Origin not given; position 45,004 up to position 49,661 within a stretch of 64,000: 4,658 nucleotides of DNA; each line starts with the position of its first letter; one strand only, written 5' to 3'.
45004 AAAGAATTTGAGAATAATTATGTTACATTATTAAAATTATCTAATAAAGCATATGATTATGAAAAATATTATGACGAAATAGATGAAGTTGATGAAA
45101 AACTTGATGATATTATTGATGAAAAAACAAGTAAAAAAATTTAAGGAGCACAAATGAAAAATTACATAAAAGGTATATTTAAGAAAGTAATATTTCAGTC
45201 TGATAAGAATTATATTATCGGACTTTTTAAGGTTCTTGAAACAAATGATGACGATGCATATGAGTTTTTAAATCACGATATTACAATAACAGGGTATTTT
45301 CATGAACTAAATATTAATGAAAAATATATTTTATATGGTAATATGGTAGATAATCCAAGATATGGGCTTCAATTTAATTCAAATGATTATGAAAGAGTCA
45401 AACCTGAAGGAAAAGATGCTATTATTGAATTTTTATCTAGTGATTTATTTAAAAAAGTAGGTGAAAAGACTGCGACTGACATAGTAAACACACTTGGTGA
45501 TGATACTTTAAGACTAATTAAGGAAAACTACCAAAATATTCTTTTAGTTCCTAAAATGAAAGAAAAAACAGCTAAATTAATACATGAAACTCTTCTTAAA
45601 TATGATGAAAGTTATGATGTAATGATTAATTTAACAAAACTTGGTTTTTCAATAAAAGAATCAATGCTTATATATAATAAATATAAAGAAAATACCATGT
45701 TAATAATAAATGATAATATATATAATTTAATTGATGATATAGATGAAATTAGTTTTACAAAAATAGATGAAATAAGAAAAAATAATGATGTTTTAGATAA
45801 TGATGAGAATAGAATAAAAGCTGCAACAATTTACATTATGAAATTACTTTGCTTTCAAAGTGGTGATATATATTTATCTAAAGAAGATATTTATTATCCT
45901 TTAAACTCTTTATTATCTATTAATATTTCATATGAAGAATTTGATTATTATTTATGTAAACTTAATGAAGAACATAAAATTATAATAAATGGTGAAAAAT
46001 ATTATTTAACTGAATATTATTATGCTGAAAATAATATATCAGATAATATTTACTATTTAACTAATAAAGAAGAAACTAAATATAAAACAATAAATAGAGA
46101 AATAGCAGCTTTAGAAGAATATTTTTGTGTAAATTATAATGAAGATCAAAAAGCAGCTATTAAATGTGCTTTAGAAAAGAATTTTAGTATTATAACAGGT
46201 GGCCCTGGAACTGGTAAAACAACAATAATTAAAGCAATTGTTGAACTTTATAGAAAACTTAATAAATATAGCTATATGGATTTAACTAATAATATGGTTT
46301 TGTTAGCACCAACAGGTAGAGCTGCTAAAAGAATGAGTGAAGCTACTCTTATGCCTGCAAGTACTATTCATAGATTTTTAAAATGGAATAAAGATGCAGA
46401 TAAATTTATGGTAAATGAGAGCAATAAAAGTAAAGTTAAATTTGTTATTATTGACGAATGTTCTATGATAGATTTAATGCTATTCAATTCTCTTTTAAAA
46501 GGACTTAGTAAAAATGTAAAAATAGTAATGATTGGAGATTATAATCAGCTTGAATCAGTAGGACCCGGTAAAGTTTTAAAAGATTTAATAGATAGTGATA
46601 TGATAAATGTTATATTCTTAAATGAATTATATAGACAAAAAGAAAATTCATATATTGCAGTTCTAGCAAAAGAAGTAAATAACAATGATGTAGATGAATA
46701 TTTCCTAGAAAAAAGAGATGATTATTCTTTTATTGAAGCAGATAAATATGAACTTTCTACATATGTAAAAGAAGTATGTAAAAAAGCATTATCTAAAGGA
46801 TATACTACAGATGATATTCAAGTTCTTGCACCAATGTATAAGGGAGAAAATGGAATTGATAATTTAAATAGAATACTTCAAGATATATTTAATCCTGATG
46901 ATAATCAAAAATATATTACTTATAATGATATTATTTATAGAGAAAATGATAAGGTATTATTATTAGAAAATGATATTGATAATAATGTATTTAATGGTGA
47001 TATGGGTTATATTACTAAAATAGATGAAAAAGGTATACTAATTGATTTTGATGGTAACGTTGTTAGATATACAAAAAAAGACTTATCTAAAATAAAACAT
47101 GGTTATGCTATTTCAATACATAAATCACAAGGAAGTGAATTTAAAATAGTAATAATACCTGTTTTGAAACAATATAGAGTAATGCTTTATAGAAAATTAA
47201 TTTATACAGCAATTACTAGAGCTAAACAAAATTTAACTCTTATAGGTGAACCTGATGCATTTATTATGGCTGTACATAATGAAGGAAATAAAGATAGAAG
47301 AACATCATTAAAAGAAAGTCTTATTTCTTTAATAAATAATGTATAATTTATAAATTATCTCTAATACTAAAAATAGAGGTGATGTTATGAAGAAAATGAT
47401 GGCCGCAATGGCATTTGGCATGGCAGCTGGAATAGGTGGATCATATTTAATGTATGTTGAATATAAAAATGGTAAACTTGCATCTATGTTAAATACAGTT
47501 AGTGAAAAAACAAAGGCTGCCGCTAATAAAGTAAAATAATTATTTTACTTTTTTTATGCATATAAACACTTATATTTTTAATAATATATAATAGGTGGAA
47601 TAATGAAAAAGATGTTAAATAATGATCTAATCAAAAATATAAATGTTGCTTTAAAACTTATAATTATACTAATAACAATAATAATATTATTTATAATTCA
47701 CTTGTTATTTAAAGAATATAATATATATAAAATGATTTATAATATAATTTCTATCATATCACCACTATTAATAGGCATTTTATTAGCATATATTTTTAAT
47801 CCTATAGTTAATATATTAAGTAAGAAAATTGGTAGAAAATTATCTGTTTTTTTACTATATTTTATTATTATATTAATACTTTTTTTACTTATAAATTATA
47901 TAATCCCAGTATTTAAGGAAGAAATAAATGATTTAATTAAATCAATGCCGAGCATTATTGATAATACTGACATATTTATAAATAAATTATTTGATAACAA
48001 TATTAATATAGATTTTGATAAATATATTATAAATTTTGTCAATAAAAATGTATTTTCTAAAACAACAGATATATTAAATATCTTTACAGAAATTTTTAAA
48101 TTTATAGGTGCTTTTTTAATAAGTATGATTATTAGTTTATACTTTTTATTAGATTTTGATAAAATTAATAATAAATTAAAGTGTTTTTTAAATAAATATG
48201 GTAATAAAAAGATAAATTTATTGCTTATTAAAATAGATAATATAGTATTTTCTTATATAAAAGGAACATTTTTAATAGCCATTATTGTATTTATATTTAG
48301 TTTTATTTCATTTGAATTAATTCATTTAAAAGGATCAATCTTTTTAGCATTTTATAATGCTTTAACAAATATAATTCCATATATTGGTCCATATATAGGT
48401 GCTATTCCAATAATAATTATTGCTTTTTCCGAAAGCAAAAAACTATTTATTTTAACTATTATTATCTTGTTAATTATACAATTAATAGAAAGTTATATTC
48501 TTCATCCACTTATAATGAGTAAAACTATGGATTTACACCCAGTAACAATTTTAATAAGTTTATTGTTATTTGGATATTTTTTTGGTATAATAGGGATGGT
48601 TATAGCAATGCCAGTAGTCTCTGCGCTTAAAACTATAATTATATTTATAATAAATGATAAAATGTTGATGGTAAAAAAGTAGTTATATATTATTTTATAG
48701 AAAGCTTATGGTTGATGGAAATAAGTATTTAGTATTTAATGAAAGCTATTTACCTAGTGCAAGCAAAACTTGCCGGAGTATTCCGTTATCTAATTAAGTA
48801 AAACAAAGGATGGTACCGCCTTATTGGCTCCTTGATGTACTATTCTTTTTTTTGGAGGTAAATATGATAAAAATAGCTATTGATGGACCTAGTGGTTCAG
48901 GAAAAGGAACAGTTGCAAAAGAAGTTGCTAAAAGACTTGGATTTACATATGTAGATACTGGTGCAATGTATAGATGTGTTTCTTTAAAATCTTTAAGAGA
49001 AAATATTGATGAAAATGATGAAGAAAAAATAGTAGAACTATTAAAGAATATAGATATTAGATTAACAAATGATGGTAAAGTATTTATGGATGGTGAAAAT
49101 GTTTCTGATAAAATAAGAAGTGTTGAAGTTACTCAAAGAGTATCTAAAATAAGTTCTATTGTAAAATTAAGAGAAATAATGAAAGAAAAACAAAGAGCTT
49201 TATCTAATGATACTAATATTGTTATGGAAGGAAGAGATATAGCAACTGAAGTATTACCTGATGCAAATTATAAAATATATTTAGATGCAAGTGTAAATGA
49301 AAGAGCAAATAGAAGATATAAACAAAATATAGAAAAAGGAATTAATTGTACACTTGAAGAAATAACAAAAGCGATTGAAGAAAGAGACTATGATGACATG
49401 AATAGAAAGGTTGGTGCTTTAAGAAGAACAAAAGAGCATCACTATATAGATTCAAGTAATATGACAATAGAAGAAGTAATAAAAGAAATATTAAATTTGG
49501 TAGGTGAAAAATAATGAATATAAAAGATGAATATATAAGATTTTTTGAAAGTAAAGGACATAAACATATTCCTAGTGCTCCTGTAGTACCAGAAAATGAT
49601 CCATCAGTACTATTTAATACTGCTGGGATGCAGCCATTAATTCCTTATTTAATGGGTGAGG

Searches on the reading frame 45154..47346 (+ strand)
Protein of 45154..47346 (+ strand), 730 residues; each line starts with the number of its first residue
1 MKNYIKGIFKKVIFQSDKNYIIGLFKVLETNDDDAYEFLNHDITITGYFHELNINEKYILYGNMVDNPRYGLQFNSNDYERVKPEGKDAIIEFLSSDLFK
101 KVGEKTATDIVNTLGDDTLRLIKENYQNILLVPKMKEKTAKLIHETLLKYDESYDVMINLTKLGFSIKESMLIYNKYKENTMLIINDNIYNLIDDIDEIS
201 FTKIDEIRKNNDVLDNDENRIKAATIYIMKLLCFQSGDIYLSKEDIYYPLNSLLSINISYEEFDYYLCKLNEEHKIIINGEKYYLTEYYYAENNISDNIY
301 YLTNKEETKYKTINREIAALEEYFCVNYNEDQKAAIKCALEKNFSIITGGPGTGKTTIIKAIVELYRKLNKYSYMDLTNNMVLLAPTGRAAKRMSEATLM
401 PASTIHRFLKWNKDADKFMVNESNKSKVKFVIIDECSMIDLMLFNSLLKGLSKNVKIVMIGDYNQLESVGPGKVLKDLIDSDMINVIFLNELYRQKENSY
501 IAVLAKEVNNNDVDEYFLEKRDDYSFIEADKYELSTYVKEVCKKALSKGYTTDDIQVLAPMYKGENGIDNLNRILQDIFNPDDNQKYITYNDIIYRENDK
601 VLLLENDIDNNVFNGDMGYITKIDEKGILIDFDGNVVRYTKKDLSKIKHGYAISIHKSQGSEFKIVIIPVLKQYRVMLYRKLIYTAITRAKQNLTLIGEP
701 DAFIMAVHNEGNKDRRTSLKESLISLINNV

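Call 11: search_protein_families(library=pfam, proteins=[window:45154-47343:+], max_evalue=0.001)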
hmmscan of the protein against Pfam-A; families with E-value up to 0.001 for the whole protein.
window:45154-47343:+ (730 aa): 15 families
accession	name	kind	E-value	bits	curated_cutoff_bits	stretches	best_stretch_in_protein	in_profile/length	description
PF13245.12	AAA_19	-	2.9e-42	144.5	25.1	1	332-471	1-134/134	AAA domain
PF13604.12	AAA_30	-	1.6e-40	139.3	27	1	328-523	2-182/191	AAA domain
PF14490.11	HHH_RecD2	-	8.5e-22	77.3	27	1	152-240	4-92/92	ATP-dependent RecD2 DNA helicase HHH domain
PF13538.12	UvrD_C_2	-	2.3e-18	66.2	27.4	1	649-697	1-52/52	UvrD-like helicase C-terminal domain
PF18335.7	SH3_13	-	5.7e-17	61.7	41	1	571-632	1-65/65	ATP-dependent RecD-like DNA helicase SH3 domain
PF23139.1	OB_YrrC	-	1.2e-15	57.7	27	1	3-84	2-76/76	ATP-dependent DNA helicase YrrC, OB-fold domain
PF13086.12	AAA_11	-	2.2e-11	44.4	27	1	328-385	2-59/257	AAA domain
PF01443.25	Viral_helicase1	-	8.1e-11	42.6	21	1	346-468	2-99/228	Viral superfamily 1 RNA helicase core domain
PF20720.3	nSTAND3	-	8.3e-06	26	27.2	1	333-377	8-51/155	Novel STAND NTPase 3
PF13401.12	AAA_22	-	2.9e-05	24.8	27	1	342-467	5-127/130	AAA domain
PF09848.15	SLFN-g3_helicase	-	3.8e-05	23.6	24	1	344-440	3-92/354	Schlafen group 3, DNA/RNA helicase domain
PF00270.35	DEAD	-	7.5e-05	23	26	0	330-395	2-62/167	DEAD/DEAH box helicase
PF02562.22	PhoH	-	0.00011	22.3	27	0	429-468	121-160/205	PhoH-like protein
PF00580.27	UvrD-helicase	-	0.00021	21.5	23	1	329-397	2-64/271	UvrD/REP helicase N-terminal domain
PF03193.22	RsgA_GTPase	-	0.00045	20.5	30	0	305-364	68-128/174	RsgA GTPase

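Call 85: find_encoding_contigs(protein=window:45154-47346:+, flank=10000, max_places=8)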
Protein window:45154-47346:+ (730 aa): 6 contigs read that carry it; 3 places shown.
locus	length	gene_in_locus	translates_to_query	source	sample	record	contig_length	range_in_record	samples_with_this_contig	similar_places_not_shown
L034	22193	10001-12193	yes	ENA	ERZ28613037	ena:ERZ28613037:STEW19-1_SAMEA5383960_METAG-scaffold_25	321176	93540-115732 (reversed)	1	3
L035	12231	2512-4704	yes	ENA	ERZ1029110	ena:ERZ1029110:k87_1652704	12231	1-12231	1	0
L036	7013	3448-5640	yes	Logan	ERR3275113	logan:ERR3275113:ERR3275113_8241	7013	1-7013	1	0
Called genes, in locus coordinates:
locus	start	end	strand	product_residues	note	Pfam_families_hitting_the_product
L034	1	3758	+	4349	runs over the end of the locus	PF09479:Flg_new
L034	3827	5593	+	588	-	-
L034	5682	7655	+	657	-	PF03412:Peptidase_C39, PF00664:ABC_membrane, PF00005:ABC_tran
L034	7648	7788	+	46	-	-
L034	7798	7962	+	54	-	-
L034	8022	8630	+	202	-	-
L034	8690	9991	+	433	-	-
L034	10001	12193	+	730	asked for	PF23139:OB_YrrC, PF14490:HHH_RecD2, PF13086:AAA_11 (weak), PF13245:AAA_19, PF13604:AAA_30, PF20720:nSTAND3 (faint), PF18335:SH3_13, PF13538:UvrD_C_2, +1 more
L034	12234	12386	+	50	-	-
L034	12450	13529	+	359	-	PF01594:AI-2E_transport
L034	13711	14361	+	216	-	PF02224:Cytidylate_kin, PF13189:Cytidylate_kin2, PF13238:AAA_18 (weak), PF13207:AAA_17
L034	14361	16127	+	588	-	PF01411:tRNA-synt_2c, PF07973:tRNA_SAD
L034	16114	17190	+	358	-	PF02618:YceG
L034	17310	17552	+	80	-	PF06135:IreB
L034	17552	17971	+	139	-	PF03652:RuvX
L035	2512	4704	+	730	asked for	PF23139:OB_YrrC, PF14490:HHH_RecD2, PF13086:AAA_11 (weak), PF13245:AAA_19, PF13604:AAA_30, PF20720:nSTAND3 (faint), PF18335:SH3_13, PF13538:UvrD_C_2, +1 more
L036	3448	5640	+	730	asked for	PF23139:OB_YrrC, PF14490:HHH_RecD2, PF13086:AAA_11 (weak), PF13245:AAA_19, PF13604:AAA_30, PF20720:nSTAND3 (faint), PF18335:SH3_13, PF13538:UvrD_C_2, +1 more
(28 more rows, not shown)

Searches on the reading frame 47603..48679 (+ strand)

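Call 11: search_protein_families(library=pfam, proteins=[window:47603-48679:+], max_evalue=0.001)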
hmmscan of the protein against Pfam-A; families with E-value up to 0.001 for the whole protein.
window:47603-48679:+ (359 aa): 1 family
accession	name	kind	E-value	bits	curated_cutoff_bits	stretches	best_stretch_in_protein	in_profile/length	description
PF01594.21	AI-2E_transport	-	6e-58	197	34.3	1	21-347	3-324/327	AI-2E family transporter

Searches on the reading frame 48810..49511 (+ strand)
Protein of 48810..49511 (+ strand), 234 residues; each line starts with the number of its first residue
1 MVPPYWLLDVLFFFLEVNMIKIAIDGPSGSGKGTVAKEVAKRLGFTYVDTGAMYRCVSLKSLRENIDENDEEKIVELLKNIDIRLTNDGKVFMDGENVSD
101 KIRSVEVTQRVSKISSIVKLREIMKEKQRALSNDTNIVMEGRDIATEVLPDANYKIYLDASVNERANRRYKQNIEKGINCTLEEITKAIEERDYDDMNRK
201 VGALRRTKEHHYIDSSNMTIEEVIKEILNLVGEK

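Call 11: search_protein_families(library=pfam, proteins=[window:48810-49511:+], max_evalue=0.001)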
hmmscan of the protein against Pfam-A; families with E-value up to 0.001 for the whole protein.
window:48810-49511:+ (234 aa): 7 families
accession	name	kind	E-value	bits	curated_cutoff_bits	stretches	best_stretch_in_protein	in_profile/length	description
PF02224.24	Cytidylate_kin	-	7e-77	258.3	26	1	22-231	1-209/211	Cytidylate kinase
PF13189.12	Cytidylate_kin2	-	1.8e-10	41.7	28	1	22-193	2-147/176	Cytidylate kinase-like family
PF13207.12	AAA_17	-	2.6e-09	37.9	27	1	26-97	2-80/136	AAA domain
PF13238.12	AAA_18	-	2.8e-07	31.5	29.4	1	22-173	1-112/128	AAA domain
PF01202.28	SKI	-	6.7e-05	23.5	22.1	0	29-73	2-46/159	Shikimate kinase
PF00406.28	ADK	-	0.00046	20.8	26.8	0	26-56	3-33/151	Adenylate kinase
PF13671.12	AAA_33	-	0.00099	19.9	27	0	25-98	5-80/143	AAA domain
